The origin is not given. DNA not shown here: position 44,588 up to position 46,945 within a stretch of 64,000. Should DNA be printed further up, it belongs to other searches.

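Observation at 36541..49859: Respiratory heme island: three different quinol-to-periplasm conduits plus dedicated cytochrome c maturation genes in 13 kb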

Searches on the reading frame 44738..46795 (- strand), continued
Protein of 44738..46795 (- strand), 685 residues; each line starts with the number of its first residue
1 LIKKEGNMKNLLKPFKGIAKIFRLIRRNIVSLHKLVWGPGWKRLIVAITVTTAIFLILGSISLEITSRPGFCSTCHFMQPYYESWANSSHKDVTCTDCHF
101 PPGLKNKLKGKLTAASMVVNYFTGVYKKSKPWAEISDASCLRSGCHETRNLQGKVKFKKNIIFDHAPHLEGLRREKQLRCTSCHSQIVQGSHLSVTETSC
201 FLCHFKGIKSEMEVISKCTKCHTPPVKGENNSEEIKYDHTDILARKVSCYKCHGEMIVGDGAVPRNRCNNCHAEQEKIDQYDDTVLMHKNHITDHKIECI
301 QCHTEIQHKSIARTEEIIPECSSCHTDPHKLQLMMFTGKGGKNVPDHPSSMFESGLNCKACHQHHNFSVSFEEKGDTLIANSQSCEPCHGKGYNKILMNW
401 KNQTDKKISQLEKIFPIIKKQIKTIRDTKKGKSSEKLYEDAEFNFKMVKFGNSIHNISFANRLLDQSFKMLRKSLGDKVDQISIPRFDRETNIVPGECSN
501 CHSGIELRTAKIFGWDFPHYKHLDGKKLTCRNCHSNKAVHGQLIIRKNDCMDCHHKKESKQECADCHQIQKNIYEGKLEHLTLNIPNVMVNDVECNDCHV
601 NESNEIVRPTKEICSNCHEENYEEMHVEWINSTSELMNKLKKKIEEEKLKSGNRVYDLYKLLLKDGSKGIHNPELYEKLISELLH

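Call 63: find_related_loci(query=A2, collection=metagenome_contigs, flank=10000)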
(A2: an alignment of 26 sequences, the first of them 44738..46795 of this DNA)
Query A2 (685 aa) in metagenome_contigs; peptide patterns used: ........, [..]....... (x = any residue, [..] = any of these).
600 stretches matched a pattern (row limit reached: there are more); 527 encode a relative of the query (tblastn E <= 1e-3); the best 80 are kept; 80 distinct loci.
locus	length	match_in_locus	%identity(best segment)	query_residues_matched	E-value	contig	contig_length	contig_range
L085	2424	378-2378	57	21-684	0e+0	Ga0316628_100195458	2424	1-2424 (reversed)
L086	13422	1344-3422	57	9-684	0e+0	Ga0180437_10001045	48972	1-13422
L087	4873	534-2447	47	50-682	0e+0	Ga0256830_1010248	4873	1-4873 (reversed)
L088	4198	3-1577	55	65-684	0e+0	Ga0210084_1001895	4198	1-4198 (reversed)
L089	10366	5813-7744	47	42-675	0e+0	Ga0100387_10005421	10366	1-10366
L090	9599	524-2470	44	42-684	0e+0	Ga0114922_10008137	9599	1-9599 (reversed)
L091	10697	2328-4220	44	62-683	0e+0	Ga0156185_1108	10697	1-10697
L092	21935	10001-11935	46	42-683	0e+0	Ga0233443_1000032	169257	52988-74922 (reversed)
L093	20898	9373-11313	43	42-681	0e+0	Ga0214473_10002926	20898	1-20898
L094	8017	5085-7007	46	41-682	0e+0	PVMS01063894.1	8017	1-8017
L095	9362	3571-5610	44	6-684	0e+0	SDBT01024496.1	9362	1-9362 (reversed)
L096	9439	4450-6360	48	55-675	0e+0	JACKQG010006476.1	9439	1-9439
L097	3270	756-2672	46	44-681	0e+0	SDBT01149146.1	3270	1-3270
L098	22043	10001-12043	43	7-682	0e+0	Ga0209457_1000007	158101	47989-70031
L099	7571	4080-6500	46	44-684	0e+0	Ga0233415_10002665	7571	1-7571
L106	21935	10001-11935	49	42-681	0e+0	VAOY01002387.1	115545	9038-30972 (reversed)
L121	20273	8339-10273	42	42-683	2e-168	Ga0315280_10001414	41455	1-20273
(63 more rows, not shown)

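Call 68: search_protein_families(library=pfam, proteins=[L106:7478-9973:+, L106:12049-12801:+, L106:12794-13543:+, L106:13540-14745:+, L106:14761-16734:+, L121:6138-7490:+, L121:7487-8305:+, L121:10648-11811:+, L121:11869-13125:+, L121:3157-5496:+], max_evalue=0.001)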
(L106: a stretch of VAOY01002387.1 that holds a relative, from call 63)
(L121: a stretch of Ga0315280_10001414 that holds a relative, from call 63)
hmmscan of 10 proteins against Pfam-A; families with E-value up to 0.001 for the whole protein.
L106:7478-9973:+ (831 aa): 7 families
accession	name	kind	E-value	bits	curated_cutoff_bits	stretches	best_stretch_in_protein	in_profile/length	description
PF09699.15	Paired_CXXCH_1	-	4.4e-24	84.3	20.6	3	390-423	8-39/41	Doubled CXXCH motif (Paired_CXXCH_1)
PF14522.11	Cytochrome_C7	-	2e-22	79.2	24.8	2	59-121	12-66/67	Cytochrome c7 and related cytochrome c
PF14537.11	Cytochrom_c3_2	-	4.4e-16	59.6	25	1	59-141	5-79/79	Cytochrome c3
PF22113.1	Mtrc-MtrF_II-IV_dom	-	4.1e-14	52.9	30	1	189-345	6-166/176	Outer membrane cytochrome MtrC/MtrF-like, domains II/IV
PF01292.26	Ni_hydr_CYTB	-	9e-11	42.3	30.1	2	568-748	1-158/179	Prokaryotic cytochrome b561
PF02085.21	Cytochrom_CIII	-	1e-09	39.1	22.9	1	57-140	27-101/101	Class III cytochrome C family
PF22678.1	Cytochrom_c_NrfB-like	-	2.6e-05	25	27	0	87-192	1-89/89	Cytochrome c-type protein NrfB-like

L106:12049-12801:+ (250 aa): 4 families
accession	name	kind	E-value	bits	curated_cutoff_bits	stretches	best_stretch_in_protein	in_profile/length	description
PF14522.11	Cytochrome_C7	-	2.5e-12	46.9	24.8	2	175-241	8-67/67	Cytochrome c7 and related cytochrome c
PF14537.11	Cytochrom_c3_2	-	1.7e-08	35.3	25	0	58-118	2-64/79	Cytochrome c3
PF09699.15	Paired_CXXCH_1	-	7.8e-07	29.1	20.6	1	180-216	8-39/41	Doubled CXXCH motif (Paired_CXXCH_1)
PF25433.1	DUF7895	-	0.00027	21.7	27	1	60-118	9-61/75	Domain of unknown function (DUF7895)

L106:12794-13543:+ (249 aa): 13 families
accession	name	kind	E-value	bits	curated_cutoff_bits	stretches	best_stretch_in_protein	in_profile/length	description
PF13247.11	Fer4_11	-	7.1e-28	97.2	26.2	1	115-209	3-99/100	4Fe-4S dicluster domain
PF12838.12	Fer4_7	-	9.1e-15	55.3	27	2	53-138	2-52/52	4Fe-4S dicluster domain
PF12837.12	Fer4_6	-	2.6e-14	52.8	25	1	146-168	1-23/24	4Fe-4S binding domain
PF13237.11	Fer4_10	-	7.6e-14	51.8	25.5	2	147-201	2-53/53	4Fe-4S dicluster domain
PF00037.32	Fer4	-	8.4e-13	48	21.1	1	148-169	2-23/24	4Fe-4S binding domain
PF12797.12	Fer4_2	-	6.4e-12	45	24.5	1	146-166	2-22/22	4Fe-4S binding domain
PF13187.11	Fer4_9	-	7.4e-11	42.4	27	1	153-204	1-51/52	4Fe-4S dicluster domain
PF12798.12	Fer4_3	-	3.8e-10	40.2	27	0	154-168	1-15/15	4Fe-4S binding domain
PF25160.1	LdpA_Fe-S-bd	-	8.8e-10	38.7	27.6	1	124-167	4-41/49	LdpA Fe-S cluster-binding domain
PF14697.11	Fer4_21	-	6.6e-08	33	35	0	149-203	3-54/59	4Fe-4S dicluster domain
PF13183.11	Fer4_8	-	6e-07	30.3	27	1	50-137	2-67/68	4Fe-4S dicluster domain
PF12800.12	Fer4_4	-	1.7e-05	25.2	24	0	51-65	2-16/17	4Fe-4S binding domain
PF13534.11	Fer4_17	-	2.1e-05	25.4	22.2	0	48-64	41-57/61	4Fe-4S dicluster domain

L106:13540-14745:+ (401 aa): 1 family
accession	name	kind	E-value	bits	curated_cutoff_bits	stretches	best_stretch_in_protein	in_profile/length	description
PF03916.19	NrfD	-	5.3e-39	135.1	25.8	1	26-348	8-311/313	Polysulphide reductase, NrfD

L106:14761-16734:+ (657 aa): 7 families
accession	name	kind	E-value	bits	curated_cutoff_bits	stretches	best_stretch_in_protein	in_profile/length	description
PF14522.11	Cytochrome_C7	-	2.2e-16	59.9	24.8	1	202-274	7-67/67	Cytochrome c7 and related cytochrome c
PF01292.26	Ni_hydr_CYTB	-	1.2e-15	58.2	30.1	1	412-594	1-166/179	Prokaryotic cytochrome b561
PF14537.11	Cytochrom_c3_2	-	5.3e-11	43.3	25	0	180-274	7-79/79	Cytochrome c3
PF02085.21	Cytochrom_CIII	-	9.2e-08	32.8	22.9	0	33-143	16-101/101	Class III cytochrome C family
PF00684.25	DnaJ_CXXCXGXG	-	7.6e-06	26.5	32.7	0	105-149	12-54/65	DnaJ central domain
PF09699.15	Paired_CXXCH_1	-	0.00017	21.7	20.6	0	179-216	6-38/41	Doubled CXXCH motif (Paired_CXXCH_1)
PF14358.11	DUF4405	-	0.00038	21.3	26.7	1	422-478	4-62/66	Domain of unknown function (DUF4405)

L121:6138-7490:+ (450 aa): 1 family
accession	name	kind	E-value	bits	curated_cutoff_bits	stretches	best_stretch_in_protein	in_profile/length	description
PF05140.19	ResB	-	2.6e-83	280.9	24.6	1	11-440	1-486/486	ResB-like family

L121:7487-8305:+ (272 aa): 1 family
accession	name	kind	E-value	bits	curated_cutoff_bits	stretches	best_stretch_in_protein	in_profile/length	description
PF01578.25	Cytochrom_C_asm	-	3e-54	184.3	29.9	1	65-269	3-212/212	Cytochrome C assembly protein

L121:10648-11811:+ (387 aa): 5 families
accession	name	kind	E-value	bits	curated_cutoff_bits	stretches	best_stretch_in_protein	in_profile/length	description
PF00033.24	Cytochrome_B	-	1.3e-48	165.8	27.2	1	62-242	7-186/189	Cytochrome b/b6/petB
PF13631.11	Cytochrom_B_N_2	-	1.8e-38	132.6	27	1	127-290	2-166/169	Cytochrome b(N-terminal)/b6/petB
PF00032.22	Cytochrom_B_C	-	6e-10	39.7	20.7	1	294-383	2-81/102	Cytochrome b(C-terminal)/b6/petD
PF01292.26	Ni_hydr_CYTB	-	6.8e-05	23.2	30.1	1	47-141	79-164/179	Prokaryotic cytochrome b561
PF14358.11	DUF4405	-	0.00037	21.4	26.7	1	74-137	5-63/66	Domain of unknown function (DUF4405)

L121:11869-13125:+ (418 aa): 6 families
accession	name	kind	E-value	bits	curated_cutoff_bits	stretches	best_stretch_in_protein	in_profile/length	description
PF09699.15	Paired_CXXCH_1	-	1.9e-19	69.5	20.6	2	257-289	8-38/41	Doubled CXXCH motif (Paired_CXXCH_1)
PF14537.11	Cytochrom_c3_2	-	5.8e-16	59.2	25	3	53-171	2-79/79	Cytochrome c3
PF14522.11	Cytochrome_C7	-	7.5e-12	45.3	24.8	0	26-98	13-66/67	Cytochrome c7 and related cytochrome c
PF22113.1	Mtrc-MtrF_II-IV_dom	-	9.2e-09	35.5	30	0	27-173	29-166/176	Outer membrane cytochrome MtrC/MtrF-like, domains II/IV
PF22678.1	Cytochrom_c_NrfB-like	-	1e-06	29.5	27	0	24-79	31-80/89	Cytochrome c-type protein NrfB-like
PF02085.21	Cytochrom_CIII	-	8.5e-05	23.3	22.9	0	193-287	17-101/101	Class III cytochrome C family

L121:3157-5496:+ (779 aa): 4 families
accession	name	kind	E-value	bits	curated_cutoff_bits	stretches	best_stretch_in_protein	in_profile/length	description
PF14522.11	Cytochrome_C7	-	5.3e-14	52.2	24.8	1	69-148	12-67/67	Cytochrome c7 and related cytochrome c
PF02085.21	Cytochrom_CIII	-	1.4e-11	45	22.9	0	204-246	18-61/101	Class III cytochrome C family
PF14537.11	Cytochrom_c3_2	-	1e-09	39.2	25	0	211-239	54-79/79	Cytochrome c3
PF22113.1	Mtrc-MtrF_II-IV_dom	-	5.6e-09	36.2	30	0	50-152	60-168/176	Outer membrane cytochrome MtrC/MtrF-like, domains II/IV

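Call 78: search_solved_structures(query=A2, max_evalue=0.001)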
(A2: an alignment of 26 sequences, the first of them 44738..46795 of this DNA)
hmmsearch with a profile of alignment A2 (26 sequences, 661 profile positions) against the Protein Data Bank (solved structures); distinct sequences matched with E-value up to 0.001: 9.
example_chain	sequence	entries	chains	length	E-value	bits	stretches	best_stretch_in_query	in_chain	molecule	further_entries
6i5b_A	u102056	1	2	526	6.8e-17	64.2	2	511-659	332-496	Uncharacterized protein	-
6qvm_A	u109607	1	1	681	6.5e-13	51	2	564-659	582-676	Multiheme cytochrome cf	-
2j7a_C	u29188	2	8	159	7.1e-10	41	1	16-78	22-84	CYTOCHROME C QUINOL DEHYDROGENASE NRFH | NAPC/NIRT CYTOCHROME C FAMILY PROTEIN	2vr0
6btm_A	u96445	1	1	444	4.3e-08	35.1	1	467-542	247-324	Alternative Complex III subunit A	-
3ouq_A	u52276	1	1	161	1.6e-05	26.6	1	458-530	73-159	Cytochrome c family protein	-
1ofw_A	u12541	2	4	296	3.3e-05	25.5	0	512-582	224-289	NINE-HEME CYTOCHROME C | NINE HEME CYTOCHROME C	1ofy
19hc_A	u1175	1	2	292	3.9e-05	25.3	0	480-582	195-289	PROTEIN (NINE-HAEM CYTOCHROME C)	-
8k9e_A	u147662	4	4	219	0.00011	23.8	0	478-520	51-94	Cytochrome c7-like domain-containing protein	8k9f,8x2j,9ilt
1p2h_A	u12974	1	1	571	0.00053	21.6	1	506-597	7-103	flavocytochrome c3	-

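Call 81: search_solved_structures(query=A2, max_evalue=1e-10, show_alignments=2)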
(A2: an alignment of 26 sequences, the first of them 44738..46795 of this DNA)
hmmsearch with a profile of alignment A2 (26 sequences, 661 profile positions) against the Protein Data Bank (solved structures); distinct sequences matched with E-value up to 1e-10: 2.
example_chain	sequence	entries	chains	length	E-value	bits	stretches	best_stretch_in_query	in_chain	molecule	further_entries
6i5b_A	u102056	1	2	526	6.8e-17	64.2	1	511-659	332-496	Uncharacterized protein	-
6qvm_A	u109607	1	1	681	6.5e-13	51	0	564-659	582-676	Multiheme cytochrome cf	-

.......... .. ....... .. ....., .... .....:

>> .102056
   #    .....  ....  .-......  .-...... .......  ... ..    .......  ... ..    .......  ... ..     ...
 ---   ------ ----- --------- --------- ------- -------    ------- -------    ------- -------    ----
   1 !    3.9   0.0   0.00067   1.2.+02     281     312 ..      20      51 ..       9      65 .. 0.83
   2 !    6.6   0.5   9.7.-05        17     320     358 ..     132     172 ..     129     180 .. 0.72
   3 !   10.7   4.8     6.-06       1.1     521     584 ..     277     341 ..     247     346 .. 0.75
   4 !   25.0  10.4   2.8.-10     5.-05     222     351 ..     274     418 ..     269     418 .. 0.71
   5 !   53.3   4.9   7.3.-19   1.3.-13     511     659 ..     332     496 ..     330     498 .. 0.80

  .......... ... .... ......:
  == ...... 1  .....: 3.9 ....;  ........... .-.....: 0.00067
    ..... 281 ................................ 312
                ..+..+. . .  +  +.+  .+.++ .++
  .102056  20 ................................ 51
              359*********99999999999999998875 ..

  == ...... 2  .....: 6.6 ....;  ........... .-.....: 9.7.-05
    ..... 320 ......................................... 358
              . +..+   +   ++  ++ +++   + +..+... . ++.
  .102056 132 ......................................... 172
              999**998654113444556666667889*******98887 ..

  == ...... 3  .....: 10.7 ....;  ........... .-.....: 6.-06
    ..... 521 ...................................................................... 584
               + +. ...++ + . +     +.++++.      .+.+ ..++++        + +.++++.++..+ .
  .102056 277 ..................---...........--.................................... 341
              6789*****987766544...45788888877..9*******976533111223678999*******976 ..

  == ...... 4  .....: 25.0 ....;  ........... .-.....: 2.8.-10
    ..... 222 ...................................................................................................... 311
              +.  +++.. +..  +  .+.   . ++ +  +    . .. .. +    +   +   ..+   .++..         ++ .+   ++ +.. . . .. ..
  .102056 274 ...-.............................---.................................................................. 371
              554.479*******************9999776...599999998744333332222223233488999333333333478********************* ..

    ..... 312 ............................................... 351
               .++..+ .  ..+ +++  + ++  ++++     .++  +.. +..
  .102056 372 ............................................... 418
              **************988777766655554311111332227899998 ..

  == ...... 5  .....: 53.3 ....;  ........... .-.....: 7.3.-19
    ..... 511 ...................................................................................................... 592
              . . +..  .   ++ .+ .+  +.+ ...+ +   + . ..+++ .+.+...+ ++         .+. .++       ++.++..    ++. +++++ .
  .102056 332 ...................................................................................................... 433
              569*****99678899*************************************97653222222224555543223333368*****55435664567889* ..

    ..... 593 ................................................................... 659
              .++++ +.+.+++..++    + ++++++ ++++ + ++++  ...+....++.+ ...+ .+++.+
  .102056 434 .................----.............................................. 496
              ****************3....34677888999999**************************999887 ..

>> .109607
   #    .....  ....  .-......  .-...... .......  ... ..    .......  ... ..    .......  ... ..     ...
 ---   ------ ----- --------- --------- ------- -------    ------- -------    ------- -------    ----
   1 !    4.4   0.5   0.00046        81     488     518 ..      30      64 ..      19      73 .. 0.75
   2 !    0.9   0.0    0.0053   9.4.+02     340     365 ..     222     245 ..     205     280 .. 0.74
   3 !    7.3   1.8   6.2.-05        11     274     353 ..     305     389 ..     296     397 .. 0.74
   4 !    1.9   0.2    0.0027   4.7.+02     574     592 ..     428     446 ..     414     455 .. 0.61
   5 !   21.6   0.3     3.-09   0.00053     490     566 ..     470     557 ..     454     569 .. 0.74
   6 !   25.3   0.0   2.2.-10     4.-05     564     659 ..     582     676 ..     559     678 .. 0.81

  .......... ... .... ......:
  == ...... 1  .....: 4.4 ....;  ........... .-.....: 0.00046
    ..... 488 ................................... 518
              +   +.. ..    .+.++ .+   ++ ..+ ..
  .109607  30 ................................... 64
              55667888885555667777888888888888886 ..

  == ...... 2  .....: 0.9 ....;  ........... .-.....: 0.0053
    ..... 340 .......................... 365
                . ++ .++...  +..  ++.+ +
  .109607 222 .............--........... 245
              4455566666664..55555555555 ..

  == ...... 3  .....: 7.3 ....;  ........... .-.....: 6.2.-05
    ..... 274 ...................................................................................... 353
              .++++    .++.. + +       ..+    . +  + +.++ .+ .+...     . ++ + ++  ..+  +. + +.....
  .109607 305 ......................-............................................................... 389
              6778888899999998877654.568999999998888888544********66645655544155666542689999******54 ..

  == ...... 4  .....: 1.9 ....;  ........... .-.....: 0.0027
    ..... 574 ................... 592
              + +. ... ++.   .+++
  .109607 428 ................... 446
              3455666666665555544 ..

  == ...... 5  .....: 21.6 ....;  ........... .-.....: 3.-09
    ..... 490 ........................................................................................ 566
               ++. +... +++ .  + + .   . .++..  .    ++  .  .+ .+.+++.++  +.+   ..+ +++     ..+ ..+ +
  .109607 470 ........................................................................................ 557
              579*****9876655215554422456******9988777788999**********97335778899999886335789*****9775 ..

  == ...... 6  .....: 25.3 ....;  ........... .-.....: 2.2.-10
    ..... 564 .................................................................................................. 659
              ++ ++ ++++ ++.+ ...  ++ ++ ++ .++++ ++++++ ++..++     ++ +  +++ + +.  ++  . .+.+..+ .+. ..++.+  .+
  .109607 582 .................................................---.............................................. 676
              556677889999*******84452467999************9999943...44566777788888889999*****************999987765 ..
